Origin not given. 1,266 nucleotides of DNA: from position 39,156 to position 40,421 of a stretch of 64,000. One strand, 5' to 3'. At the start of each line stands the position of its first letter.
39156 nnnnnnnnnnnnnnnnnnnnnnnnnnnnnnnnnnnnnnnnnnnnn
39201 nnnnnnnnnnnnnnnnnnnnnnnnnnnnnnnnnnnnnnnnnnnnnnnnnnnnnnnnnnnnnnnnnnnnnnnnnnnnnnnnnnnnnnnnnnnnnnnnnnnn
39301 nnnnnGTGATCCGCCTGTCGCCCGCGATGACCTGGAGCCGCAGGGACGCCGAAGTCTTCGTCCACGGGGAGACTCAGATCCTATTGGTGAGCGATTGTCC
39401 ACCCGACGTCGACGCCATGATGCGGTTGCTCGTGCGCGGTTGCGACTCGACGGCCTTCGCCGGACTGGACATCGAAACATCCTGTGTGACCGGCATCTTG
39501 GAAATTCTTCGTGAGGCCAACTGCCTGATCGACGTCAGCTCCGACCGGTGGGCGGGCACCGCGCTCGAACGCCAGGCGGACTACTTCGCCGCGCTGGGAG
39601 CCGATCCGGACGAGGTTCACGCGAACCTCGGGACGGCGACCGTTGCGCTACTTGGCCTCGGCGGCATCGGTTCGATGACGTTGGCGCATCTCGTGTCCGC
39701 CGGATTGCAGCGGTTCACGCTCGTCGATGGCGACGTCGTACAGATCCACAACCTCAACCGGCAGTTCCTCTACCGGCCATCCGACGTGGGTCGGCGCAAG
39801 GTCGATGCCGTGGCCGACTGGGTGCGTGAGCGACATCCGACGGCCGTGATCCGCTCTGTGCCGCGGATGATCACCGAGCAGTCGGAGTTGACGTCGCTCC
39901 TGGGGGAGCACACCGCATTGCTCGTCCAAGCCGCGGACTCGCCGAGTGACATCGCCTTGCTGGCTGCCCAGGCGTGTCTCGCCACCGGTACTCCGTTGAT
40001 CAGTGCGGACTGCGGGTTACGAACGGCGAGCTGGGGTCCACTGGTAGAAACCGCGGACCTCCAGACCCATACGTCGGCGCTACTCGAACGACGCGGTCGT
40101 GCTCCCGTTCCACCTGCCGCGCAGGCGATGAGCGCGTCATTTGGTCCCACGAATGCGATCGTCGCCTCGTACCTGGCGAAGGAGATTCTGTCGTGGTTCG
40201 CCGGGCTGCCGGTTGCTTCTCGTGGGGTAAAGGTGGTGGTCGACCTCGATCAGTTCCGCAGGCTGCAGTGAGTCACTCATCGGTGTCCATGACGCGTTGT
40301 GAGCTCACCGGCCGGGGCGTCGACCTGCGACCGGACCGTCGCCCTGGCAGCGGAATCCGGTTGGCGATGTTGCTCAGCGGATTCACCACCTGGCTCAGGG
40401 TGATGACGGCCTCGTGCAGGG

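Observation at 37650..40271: Lower-GC cassette of small ORF(s), a signal-less family-5 SBP homologue and an RRE-like/ThiF enzyme: possible peptide-modification (RiPP-like) module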

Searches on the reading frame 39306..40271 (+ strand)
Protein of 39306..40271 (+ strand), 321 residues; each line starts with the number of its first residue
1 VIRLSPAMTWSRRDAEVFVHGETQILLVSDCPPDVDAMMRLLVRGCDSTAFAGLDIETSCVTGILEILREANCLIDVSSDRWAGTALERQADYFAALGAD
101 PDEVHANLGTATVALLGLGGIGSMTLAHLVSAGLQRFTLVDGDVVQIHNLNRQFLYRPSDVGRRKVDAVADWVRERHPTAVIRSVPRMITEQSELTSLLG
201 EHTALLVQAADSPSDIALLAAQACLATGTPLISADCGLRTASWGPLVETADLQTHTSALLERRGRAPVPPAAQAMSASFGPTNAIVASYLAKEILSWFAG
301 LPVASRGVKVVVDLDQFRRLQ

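Call 8: search_protein_families(library=pfam, proteins=[window:39306-40271:+], max_evalue=0.01)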
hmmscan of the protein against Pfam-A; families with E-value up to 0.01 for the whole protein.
window:39306-40271:+ (321 aa): 2 families
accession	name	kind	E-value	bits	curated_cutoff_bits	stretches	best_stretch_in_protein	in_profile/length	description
PF00899.27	ThiF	-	1.3e-35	123.1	28.1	1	104-301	14-205/238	ThiF family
PF03435.24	Sacchrp_dh_NADP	-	0.0077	17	25.1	0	113-233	1-97/129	Saccharopine dehydrogenase NADP binding domain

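Call 9: search_protein_families(library=ncbifam, proteins=[window:39306-40271:+], max_evalue=0.01)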
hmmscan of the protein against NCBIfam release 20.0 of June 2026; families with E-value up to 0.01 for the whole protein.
window:39306-40271:+ (321 aa): 22 families
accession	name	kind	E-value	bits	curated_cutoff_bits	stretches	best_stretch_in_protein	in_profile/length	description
NF006395.0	PRK08644.1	equivalog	7.7e-23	81.2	159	1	102-235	22-153/215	sulfur carrier protein ThiS adenylyltransferase ThiF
TIGR02356.1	adenyl_thiF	equivalog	6e-22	78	275.25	1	105-236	16-144/203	thiazole biosynthesis adenylyltransferase ThiF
NF004111.0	PRK05600.1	equivalog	2e-20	73.2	437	1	107-307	38-235/371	ThiF family adenylyltransferase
NF004281.0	PRK05690.1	subfamily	3.6e-18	65.7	266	1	107-235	29-154/250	molybdopterin-synthase adenylyltransferase MoeB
TIGR02354.1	thiF_fam2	equivalog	6.3e-18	65.4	152.2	1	102-223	13-131/200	thiamine biosynthesis protein ThiF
TIGR02355.1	moeB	equivalog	8.8e-18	64.6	376.55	1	107-235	21-146/240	molybdopterin-synthase adenylyltransferase MoeB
NF006444.0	PRK08762.1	equivalog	2.1e-15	56.3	449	1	106-234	143-268/387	molybdopterin-synthase adenylyltransferase MoeB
NF047750.1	SAMPActivE1UbaA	equivalog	9.8e-15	54.6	450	1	103-231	25-150/270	SAMP-activating enzyme E1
NF006077.0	PRK08223.1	equivalog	6.3e-14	51.6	266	1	104-211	22-127/296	hypothetical protein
NF058523.1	6A-MBL_cap2_3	equivalog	1.8e-13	49.9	320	1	109-212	297-401/665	anti-phage 6A-MBL system cap2_3 protein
NF005646.0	PRK07411.1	equivalog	1.3e-11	44.2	633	1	107-230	35-155/390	molybdopterin-synthase adenylyltransferase MoeB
NF011696.0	PRK15116.1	equivalog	1.7e-11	44.3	304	1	108-233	28-151/268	tRNA cyclic N6-threonylcarbamoyladenosine(37) synthase TcdA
NF006204.0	PRK08328.1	equivalog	2e-11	43.9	339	1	104-199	21-116/231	hypothetical protein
NF005902.0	PRK07878.1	equivalog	2.3e-11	43.3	647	1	107-214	39-144/392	adenylyltransferase/sulfurtransferase MoeZ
NF011424.0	PRK14851.1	subfamily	9.3e-11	40.4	1170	1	101-192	34-125/679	hypothetical protein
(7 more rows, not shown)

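Call 10: find_homologous_proteins(query=window:39306-40271:+, max_evalue=0.00001)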
Query window:39306-40271:+ (321 aa): 50 proteins with E <= 0.00001 among 8000 candidates.
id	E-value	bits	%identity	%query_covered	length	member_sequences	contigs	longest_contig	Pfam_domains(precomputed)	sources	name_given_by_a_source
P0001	1.4e-202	690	98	100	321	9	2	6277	PF00899.28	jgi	jgi:molybdopterin/thiamine biosynthesis adenylyltransferase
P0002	8.6e-134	464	67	98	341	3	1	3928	PF00899.28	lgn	-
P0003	3.8e-132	458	65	99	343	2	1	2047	PF00899.28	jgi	jgi:hypothetical protein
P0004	4.5e-132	458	64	98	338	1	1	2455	PF00899.28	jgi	jgi:sulfur-carrier protein adenylyltransferase/sulfurtransferase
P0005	2.2e-129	449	64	98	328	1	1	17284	PF00899.28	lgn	-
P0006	2.9e-129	449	63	98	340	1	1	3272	PF00899.28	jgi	jgi:molybdopterin/thiamine biosynthesis adenylyltransferase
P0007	4.0e-128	445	66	96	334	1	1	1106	PF00899.28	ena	-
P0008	7.9e-128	444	65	96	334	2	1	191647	PF00899.28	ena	-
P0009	4.6e-125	435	65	96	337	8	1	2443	PF00899.28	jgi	jgi:molybdopterin/thiamine biosynthesis adenylyltransferase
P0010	1.7e-124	433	62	98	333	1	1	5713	PF00899.28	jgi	jgi:sulfur-carrier protein adenylyltransferase/sulfurtransferase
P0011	8.2e-123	428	62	98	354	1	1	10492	PF00899.28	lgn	-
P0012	2.5e-122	426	62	98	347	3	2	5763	PF00899.28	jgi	jgi:sulfur-carrier protein adenylyltransferase/sulfurtransferase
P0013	2.5e-122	426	60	98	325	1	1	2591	PF00899.28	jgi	jgi:hypothetical protein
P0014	3.7e-122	426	62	99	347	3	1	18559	PF00899.28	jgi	jgi:molybdopterin/thiamine biosynthesis adenylyltransferase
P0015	7.9e-122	424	61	98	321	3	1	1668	PF00899.28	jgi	jgi:molybdopterin-synthase adenylyltransferase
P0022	2.8e-118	413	60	99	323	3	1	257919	PF00899.28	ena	-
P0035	2.8e-68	249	44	94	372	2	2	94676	PF00899.28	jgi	jgi:molybdopterin/thiamine biosynthesis adenylyltransferase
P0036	1.3e-67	246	43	95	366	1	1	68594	PF00899.28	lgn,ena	-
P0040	6.4e-29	119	37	68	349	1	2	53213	PF00899.28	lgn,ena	-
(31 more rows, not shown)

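Call 11: find_encoding_contigs(protein=P0008, flank=8000, max_places=2)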
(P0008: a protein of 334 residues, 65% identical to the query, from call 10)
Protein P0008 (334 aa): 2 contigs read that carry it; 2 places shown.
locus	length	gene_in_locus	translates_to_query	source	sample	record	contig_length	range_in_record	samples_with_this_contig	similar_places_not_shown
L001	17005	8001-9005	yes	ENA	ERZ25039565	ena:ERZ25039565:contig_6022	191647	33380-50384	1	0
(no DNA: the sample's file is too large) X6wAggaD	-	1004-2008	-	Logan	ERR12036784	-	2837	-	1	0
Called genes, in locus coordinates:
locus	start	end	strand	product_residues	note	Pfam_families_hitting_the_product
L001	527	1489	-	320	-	PF00496:SBP_bac_5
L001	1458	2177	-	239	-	PF00496:SBP_bac_5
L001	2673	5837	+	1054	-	PF00211:Guanylate_cyc, PF13191:AAA_16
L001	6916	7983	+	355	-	PF00496:SBP_bac_5 (weak)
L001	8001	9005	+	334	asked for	PF00899:ThiF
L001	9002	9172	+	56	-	-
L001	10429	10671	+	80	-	-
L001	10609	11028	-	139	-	PF12277:DUF3618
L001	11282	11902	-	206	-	PF10698:DUF2505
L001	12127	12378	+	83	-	PF00109:ketoacyl-synt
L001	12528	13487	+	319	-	PF04072:LCM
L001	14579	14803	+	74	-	PF03621:MbtH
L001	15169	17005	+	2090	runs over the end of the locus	PF00109:ketoacyl-synt, PF02801:Ketoacyl-synt_C, PF16197:KAsynt_C_assoc, PF22336:RhiE-like_linker, PF22621:CurL-like_PKS_C, PF00698:Acyl_transf_1, PF21089:PKS_DH_N, PF14765:PS-DH, +7 more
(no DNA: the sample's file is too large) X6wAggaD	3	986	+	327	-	?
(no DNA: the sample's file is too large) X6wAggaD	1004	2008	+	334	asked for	PF00899:ThiF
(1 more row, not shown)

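Call 12: find_encoding_contigs(protein=P0022, flank=8000, max_places=2)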
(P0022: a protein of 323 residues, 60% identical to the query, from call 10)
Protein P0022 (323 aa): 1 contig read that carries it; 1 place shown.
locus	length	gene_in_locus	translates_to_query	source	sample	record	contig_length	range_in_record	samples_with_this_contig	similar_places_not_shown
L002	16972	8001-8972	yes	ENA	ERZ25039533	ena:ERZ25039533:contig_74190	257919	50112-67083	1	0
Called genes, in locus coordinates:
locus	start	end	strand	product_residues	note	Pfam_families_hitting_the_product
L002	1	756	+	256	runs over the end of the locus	-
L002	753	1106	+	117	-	-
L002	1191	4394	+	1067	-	PF00211:Guanylate_cyc, PF13191:AAA_16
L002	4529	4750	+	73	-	-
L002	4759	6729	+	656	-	PF02310:B12-binding, PF04055:Radical_SAM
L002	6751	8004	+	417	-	PF00496:SBP_bac_5 (weak)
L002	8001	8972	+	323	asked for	PF00899:ThiF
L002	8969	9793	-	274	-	PF13489:Methyltransf_23 (faint), PF08241:Methyltransf_11, PF08242:Methyltransf_12, PF13649:Methyltransf_25, PF13847:Methyltransf_31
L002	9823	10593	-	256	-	PF00106:adh_short, PF13561:adh_short_C2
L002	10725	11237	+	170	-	-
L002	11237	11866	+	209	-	-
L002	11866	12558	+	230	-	PF27765:UCP032817-like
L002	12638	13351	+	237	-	PF05988:DUF899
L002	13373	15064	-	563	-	PF04542:Sigma70_r2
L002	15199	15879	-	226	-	-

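Call 13: find_encoding_contigs(protein=P0035, flank=8000, max_places=2)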
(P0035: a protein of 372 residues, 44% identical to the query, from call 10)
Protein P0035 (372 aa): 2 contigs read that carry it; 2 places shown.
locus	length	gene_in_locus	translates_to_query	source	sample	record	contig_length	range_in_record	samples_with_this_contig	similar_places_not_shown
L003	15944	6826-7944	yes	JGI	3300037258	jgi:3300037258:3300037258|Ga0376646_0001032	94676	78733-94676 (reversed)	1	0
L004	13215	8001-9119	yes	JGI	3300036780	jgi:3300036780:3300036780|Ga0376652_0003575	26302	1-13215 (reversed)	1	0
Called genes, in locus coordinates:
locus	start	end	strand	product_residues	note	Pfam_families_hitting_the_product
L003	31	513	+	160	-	-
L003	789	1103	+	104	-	-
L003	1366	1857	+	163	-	PF12728:HTH_17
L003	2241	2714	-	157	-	PF04185:Phosphoesterase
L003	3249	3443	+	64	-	-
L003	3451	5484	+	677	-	PF02310:B12-binding, PF04055:Radical_SAM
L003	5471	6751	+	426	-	PF00496:SBP_bac_5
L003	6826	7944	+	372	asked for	PF00899:ThiF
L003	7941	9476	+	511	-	PF00005:ABC_tran (faint)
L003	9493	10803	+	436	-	PF07690:MFS_1, PF12832:MFS_1_like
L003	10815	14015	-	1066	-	PF00486:Trans_reg_C (weak), PF03704:BTAD, PF07719:TPR_2 (faint), PF00515:TPR_1 (faint), PF13424:TPR_12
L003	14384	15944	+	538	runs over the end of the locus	PF12623:Hen1_L, PF13489:Methyltransf_23, PF13649:Methyltransf_25, PF13847:Methyltransf_31 (weak), PF08241:Methyltransf_11 (weak), PF08242:Methyltransf_12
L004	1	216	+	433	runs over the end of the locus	PF13175:AAA_15 (faint), PF13304:AAA_21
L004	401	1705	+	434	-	PF13304:AAA_21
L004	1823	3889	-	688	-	PF04185:Phosphoesterase, PF05506:PLipase_C_C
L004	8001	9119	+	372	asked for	PF00899:ThiF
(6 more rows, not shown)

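Call 28: search_solved_structures(query=window:39306-40271:+, max_evalue=0.001, show_alignments=3)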
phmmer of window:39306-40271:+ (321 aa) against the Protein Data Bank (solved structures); distinct sequences matched with E-value up to 0.001: 65 (the best 60 are shown).
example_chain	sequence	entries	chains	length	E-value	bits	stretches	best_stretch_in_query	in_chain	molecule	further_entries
1jw9_B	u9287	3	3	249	3e-14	56.3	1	108-240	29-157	MOLYBDOPTERIN BIOSYNTHESIS MOEB PROTEIN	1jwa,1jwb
5ff5_A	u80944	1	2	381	4.9e-14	55.6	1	51-207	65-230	PaaA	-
5l6h_A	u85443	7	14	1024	1.1e-13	54.5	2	107-178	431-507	Ubiquitin-activating enzyme E1 1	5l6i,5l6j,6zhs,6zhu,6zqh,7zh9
4nnj_A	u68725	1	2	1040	1.1e-13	54.5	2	107-178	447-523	Ubiquitin-activating enzyme E1 1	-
6nya_A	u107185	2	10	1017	1.1e-13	54.4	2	107-178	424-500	Ubiquitin-activating enzyme E1 1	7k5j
3cmm_A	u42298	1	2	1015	1.2e-13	54.4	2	107-178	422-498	Ubiquitin-activating enzyme E1 1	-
5tr4_A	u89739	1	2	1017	2.3e-13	53.5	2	107-179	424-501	Ubiquitin-activating enzyme E1 1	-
6om4_A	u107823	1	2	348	3e-13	53.1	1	89-247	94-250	MccB protein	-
3h5n_A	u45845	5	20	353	3.5e-13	52.8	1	89-247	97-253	MccB protein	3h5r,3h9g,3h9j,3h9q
3h5a_A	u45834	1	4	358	3.7e-13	52.8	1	89-247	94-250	MccB protein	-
3dbr_B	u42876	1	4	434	4.4e-13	52.5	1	104-180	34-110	NEDD8-activating enzyme E1 catalytic subunit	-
3dbh_B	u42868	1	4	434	4.4e-13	52.5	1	104-180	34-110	NEDD8-activating enzyme E1 catalytic subunit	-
3dbl_B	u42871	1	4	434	4.4e-13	52.5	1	104-180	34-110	NEDD8-activating enzyme E1 catalytic subunit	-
1r4m_B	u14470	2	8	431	4.5e-13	52.5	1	104-180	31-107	ubiquitin-activating enzyme E1C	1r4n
1tt5_B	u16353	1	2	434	4.6e-13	52.5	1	104-180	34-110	ubiquitin-activating enzyme E1C isoform 1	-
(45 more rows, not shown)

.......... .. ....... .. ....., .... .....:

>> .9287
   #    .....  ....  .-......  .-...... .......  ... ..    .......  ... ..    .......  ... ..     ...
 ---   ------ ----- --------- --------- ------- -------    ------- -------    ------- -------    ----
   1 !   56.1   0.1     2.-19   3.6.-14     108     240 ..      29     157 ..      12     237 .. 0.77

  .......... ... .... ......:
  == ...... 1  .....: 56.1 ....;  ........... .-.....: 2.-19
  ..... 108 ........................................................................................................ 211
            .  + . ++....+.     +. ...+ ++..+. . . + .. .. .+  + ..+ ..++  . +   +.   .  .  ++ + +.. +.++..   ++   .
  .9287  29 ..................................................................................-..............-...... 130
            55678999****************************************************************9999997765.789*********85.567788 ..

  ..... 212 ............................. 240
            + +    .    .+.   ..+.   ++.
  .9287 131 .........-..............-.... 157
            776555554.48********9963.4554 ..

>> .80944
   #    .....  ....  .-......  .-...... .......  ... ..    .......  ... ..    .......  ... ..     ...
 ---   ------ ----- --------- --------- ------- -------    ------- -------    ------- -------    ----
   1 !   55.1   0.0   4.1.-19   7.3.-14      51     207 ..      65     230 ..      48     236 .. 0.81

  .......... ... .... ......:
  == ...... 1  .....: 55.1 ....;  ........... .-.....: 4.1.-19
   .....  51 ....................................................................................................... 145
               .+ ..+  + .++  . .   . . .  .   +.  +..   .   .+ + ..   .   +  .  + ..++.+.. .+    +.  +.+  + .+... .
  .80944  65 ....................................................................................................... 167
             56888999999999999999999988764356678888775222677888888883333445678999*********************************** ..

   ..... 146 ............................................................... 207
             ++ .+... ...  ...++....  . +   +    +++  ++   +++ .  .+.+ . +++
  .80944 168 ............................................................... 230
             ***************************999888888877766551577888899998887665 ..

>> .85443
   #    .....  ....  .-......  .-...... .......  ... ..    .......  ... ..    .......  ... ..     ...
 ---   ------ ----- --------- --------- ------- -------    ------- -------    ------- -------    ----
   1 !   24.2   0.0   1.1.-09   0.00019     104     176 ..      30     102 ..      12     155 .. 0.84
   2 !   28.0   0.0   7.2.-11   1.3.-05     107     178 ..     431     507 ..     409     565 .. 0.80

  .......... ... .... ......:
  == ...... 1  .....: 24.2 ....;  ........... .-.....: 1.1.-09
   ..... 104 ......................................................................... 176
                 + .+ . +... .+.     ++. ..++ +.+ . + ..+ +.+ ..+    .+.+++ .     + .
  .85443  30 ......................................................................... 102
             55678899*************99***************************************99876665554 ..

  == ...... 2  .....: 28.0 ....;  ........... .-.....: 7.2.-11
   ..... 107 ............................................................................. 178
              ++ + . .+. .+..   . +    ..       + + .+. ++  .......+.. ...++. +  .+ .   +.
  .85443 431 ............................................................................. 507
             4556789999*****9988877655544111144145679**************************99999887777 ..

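Call 33: search_protein_families(library=pfam, proteins=[L002:4759-6729:+, L003:3451-5484:+, L003:7941-9476:+, L002:8969-9793:-, L001:9002-9172:+], max_evalue=0.01)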
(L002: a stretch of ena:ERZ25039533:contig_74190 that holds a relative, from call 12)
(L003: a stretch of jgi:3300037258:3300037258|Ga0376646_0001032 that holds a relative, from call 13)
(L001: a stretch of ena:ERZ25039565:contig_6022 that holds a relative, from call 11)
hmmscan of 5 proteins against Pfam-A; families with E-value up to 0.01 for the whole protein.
L002:4759-6729:+ (656 aa): 2 families
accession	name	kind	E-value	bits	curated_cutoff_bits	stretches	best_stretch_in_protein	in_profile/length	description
PF04055.27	Radical_SAM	-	5.2e-18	66.2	29.5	1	207-367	2-164/166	Radical SAM superfamily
PF02310.24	B12-binding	-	3.1e-10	40.4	32.1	1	25-144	14-120/121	B12 binding domain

L003:3451-5484:+ (677 aa): 2 families
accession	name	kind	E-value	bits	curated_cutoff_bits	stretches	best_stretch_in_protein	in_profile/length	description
PF04055.27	Radical_SAM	-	2e-14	54.5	29.5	1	230-389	3-164/166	Radical SAM superfamily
PF02310.24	B12-binding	-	5.7e-11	42.8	32.1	1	46-166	14-120/121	B12 binding domain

L003:7941-9476:+ (511 aa): 4 families
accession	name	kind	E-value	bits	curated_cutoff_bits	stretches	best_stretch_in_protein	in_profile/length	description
PF00005.33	ABC_tran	-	8.4e-08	33.3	25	1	115-163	87-134/137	ABC transporter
PF13191.12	AAA_16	-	0.00042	21.3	32.6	1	57-90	16-49/167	AAA ATPase domain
PF13401.12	AAA_22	-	0.0024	18.6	27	1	64-91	4-31/130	AAA domain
PF13671.12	AAA_33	-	0.0051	17.6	27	0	67-91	1-25/143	AAA domain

L002:8969-9793:- (274 aa): 6 families
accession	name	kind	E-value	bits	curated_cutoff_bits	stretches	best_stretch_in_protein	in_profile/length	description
PF08241.18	Methyltransf_11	-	7.8e-14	52.5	21.2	1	61-158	2-95/95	Methyltransferase domain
PF13649.12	Methyltransf_25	-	3.3e-13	50.6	27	1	60-154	2-97/97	Methyltransferase domain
PF08242.18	Methyltransf_12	-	1.8e-11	45.1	30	1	60-156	1-98/98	Methyltransferase domain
PF13847.12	Methyltransf_31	-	3.7e-08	33.6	27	1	61-162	9-113/145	Methyltransferase domain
PF13489.12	Methyltransf_23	-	2.9e-05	24.3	27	1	55-165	22-123/164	Methyltransferase domain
PF01209.24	Ubie_methyltran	-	0.00016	21.6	20.1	1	67-162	73-155/233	ubiE/COQ5 methyltransferase family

L001:9002-9172:+ (56 aa): 0 families
